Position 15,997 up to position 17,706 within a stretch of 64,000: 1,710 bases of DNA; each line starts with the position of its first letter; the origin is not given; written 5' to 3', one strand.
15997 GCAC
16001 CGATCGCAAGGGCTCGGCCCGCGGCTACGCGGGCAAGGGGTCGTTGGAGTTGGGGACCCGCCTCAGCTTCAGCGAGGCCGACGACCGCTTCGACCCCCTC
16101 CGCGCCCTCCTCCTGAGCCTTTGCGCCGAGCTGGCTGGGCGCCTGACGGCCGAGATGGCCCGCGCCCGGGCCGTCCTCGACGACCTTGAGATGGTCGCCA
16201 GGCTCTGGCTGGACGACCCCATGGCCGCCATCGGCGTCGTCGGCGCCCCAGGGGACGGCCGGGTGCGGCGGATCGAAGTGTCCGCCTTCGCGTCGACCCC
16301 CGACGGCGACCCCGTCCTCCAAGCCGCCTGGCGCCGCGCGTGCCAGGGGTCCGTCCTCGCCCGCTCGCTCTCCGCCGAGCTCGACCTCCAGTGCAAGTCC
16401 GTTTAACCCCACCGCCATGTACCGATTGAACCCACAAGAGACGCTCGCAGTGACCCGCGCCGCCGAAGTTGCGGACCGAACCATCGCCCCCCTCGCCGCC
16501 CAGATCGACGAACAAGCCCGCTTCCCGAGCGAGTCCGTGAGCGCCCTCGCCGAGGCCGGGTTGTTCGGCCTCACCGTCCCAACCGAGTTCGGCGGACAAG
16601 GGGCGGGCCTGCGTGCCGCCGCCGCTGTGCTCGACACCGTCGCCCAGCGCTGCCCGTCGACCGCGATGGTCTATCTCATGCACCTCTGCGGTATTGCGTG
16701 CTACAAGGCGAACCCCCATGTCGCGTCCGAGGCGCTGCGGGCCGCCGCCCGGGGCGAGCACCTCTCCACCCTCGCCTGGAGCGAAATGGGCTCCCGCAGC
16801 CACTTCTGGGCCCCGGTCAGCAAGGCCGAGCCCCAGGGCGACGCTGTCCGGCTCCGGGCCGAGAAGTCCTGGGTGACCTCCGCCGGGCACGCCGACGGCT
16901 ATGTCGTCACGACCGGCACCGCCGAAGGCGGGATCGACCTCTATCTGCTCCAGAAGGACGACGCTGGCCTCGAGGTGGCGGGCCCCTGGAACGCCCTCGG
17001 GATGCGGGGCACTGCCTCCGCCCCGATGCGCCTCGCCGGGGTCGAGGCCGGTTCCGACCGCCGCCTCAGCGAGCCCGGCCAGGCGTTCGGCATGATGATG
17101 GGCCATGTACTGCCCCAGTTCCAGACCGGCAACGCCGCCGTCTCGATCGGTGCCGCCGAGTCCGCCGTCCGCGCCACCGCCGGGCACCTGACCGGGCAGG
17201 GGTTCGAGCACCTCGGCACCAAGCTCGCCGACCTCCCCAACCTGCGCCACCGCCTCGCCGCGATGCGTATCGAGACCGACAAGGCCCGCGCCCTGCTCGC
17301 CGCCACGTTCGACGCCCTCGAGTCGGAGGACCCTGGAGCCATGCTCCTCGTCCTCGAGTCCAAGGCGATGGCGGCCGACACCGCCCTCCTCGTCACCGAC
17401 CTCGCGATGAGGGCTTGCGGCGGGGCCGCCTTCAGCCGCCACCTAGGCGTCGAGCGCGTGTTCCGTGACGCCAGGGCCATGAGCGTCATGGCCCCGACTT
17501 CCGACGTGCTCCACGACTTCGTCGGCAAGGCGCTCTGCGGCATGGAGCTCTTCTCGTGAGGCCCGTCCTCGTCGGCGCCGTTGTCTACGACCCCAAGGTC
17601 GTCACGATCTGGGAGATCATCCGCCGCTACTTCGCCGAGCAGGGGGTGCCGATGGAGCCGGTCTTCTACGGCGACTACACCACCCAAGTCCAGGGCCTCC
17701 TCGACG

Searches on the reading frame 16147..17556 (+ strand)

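Call 72: search_protein_families(library=pfam, proteins=[window:16147-17556:+], max_evalue=0.001)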
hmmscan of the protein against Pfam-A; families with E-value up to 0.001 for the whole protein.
window:16147-17556:+ (470 aa): 4 families
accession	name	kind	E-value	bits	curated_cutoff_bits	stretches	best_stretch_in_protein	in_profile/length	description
PF00441.29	Acyl-CoA_dh_1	-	7.8e-18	65.5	22.4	1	327-463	16-149/150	Acyl-CoA dehydrogenase, C-terminal domain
PF02771.21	Acyl-CoA_dh_N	-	6.5e-17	62.4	22.9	1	99-183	5-89/113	Acyl-CoA dehydrogenase, N-terminal domain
PF08028.16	Acyl-CoA_dh_2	-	5.2e-11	43.4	22.7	1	329-446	3-127/134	Acyl-CoA dehydrogenase, C-terminal domain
PF02770.24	Acyl-CoA_dh_M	-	1.7e-10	41.4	33.3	1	209-297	2-95/97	Acyl-CoA dehydrogenase, middle domain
